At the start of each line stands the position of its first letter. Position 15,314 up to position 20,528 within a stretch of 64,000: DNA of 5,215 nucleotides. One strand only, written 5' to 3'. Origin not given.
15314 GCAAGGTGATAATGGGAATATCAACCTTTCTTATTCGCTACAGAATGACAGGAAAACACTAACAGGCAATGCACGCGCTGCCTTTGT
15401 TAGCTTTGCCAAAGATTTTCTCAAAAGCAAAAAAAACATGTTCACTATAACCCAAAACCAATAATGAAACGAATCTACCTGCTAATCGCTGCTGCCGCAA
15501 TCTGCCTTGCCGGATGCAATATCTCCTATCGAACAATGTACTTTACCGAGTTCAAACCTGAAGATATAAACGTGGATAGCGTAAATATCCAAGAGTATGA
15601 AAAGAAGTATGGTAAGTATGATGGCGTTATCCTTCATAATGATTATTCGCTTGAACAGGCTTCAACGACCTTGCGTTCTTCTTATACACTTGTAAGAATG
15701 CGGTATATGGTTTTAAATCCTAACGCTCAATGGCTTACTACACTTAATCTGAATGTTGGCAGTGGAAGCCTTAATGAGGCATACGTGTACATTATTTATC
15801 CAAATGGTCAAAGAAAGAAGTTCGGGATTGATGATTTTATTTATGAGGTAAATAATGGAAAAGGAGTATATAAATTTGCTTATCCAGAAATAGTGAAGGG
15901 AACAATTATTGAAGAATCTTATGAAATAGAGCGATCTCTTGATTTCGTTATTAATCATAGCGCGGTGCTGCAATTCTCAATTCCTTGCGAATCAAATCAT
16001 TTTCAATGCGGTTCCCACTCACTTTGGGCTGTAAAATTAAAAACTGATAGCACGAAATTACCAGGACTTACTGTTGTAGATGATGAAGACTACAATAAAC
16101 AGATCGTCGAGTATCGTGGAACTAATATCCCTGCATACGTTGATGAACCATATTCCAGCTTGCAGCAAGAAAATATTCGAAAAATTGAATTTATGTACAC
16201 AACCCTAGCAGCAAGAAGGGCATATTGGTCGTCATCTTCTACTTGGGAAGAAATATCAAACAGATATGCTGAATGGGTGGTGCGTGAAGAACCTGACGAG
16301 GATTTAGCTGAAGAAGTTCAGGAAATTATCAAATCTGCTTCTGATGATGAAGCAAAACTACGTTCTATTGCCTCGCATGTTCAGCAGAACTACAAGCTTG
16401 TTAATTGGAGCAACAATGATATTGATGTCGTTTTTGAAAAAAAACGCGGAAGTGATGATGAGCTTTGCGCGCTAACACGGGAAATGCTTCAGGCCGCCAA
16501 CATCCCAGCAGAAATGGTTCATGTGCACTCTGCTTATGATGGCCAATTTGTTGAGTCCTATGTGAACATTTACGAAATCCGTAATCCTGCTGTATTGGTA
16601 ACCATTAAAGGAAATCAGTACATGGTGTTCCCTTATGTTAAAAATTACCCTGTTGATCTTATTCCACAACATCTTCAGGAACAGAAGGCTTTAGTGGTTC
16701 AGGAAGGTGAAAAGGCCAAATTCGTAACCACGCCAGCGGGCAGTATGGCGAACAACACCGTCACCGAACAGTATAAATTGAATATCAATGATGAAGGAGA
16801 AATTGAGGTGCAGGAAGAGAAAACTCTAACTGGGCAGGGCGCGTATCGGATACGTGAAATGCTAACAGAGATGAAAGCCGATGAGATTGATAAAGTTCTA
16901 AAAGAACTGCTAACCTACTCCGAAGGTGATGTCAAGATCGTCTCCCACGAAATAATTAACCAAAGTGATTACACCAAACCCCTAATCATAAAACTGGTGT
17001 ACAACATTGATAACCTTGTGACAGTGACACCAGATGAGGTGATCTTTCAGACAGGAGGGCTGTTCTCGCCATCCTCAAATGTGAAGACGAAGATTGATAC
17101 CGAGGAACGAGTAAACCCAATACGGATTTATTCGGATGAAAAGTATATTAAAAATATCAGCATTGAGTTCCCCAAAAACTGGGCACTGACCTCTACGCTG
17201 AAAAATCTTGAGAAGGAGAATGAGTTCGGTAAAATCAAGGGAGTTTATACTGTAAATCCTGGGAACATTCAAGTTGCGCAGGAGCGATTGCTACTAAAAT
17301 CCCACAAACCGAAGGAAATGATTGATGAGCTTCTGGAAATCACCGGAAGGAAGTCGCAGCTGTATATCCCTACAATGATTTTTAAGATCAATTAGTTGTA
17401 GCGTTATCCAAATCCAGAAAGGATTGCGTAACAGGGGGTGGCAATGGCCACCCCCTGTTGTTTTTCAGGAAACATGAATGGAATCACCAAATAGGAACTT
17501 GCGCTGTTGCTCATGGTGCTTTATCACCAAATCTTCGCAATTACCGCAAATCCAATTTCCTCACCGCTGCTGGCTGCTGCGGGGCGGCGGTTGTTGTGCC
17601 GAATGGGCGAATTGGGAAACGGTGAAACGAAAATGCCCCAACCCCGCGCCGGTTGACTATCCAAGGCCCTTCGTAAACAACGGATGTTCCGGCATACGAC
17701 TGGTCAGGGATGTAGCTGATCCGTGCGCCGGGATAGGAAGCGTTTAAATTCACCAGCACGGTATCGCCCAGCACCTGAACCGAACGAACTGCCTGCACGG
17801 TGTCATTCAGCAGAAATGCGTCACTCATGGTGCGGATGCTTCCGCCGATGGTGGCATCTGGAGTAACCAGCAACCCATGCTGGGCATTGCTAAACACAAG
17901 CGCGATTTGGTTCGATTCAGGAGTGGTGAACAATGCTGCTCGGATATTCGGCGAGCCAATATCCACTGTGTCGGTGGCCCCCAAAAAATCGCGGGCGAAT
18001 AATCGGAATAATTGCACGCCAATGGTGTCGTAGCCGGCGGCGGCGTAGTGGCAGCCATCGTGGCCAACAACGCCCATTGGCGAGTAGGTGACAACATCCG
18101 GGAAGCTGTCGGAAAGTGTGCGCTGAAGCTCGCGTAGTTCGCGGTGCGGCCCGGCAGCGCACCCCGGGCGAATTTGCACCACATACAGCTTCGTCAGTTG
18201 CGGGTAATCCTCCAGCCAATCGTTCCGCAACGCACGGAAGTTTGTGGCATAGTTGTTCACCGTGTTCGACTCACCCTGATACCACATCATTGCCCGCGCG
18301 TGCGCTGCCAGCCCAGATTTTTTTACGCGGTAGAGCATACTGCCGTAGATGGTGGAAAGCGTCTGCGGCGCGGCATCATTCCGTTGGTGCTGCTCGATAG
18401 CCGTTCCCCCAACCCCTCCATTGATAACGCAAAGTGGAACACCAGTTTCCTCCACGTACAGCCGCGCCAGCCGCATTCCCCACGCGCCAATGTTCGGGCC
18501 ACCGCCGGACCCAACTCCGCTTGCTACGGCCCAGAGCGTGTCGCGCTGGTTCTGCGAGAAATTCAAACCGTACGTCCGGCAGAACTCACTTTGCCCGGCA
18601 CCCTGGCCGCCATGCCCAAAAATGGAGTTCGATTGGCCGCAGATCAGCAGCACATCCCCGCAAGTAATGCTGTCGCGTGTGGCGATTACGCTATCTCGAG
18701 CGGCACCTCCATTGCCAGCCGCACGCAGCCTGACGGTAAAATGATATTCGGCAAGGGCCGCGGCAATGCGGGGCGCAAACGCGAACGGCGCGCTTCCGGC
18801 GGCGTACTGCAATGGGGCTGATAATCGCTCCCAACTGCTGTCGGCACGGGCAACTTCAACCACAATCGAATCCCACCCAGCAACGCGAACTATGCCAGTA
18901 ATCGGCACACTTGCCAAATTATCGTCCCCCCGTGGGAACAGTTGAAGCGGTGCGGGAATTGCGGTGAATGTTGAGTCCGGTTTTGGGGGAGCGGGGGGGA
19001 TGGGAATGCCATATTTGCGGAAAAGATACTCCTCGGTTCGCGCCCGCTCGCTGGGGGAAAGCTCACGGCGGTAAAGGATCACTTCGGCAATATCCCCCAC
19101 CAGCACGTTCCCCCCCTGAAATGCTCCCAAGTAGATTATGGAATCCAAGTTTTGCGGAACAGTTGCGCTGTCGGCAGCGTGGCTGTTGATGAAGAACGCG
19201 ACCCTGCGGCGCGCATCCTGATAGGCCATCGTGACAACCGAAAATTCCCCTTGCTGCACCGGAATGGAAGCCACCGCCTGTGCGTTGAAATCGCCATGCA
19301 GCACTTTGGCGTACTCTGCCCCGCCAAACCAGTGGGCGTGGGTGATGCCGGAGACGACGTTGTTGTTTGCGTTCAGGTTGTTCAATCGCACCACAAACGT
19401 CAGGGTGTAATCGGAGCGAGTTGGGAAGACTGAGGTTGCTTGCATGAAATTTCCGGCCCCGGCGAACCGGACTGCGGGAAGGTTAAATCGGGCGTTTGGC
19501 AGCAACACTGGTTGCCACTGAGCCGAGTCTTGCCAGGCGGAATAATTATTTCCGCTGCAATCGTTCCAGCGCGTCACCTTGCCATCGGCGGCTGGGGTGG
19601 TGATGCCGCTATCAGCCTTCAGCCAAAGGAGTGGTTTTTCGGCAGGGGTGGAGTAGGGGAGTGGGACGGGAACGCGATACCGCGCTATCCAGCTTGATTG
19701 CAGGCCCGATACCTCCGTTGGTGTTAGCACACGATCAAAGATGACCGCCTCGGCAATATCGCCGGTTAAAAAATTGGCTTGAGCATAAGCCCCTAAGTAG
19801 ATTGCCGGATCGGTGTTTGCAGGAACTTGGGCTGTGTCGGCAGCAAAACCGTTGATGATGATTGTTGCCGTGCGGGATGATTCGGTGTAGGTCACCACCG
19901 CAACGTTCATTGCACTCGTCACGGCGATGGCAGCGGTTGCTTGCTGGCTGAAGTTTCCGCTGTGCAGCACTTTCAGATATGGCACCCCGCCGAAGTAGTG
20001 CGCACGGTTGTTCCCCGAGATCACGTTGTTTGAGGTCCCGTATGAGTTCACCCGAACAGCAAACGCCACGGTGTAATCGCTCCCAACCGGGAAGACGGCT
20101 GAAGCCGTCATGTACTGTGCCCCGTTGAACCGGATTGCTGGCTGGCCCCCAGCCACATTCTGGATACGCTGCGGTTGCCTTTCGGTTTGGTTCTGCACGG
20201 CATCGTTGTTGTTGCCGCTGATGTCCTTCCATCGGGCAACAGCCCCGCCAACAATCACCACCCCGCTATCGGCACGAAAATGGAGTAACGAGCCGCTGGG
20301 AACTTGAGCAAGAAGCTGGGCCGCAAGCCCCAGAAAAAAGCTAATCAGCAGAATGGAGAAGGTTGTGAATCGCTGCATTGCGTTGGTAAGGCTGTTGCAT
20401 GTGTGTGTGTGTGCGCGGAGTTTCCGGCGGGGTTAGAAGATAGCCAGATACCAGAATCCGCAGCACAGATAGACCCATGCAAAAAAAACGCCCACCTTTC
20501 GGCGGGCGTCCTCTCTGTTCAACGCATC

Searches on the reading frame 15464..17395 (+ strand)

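Call 38: search_protein_families(library=pfam, proteins=[window:15464-17395:+], max_evalue=0.00001)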
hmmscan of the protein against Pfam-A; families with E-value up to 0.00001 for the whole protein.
window:15464-17395:+ (643 aa): 1 family
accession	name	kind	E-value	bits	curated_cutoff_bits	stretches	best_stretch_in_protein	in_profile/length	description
PF01841.26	Transglut_core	-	7.4e-06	26.7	23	0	285-353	4-76/108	Transglutaminase-like superfamily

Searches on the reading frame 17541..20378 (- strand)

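Call 38: search_protein_families(library=pfam, proteins=[window:17541-20378:-], max_evalue=0.00001)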
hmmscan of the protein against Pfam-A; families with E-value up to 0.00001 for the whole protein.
window:17541-20378:- (945 aa): 2 families
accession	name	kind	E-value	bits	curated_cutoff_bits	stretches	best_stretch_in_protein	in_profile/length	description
PF13385.13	Laminin_G_3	-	1.7e-18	67.7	27.6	2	87-224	4-151/151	Concanavalin A-like lectin/glucanases superfamily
PF03629.24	SASA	-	1e-14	55.2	24.8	1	575-792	3-222/226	Carbohydrate esterase, sialic acid-specific acetylesterase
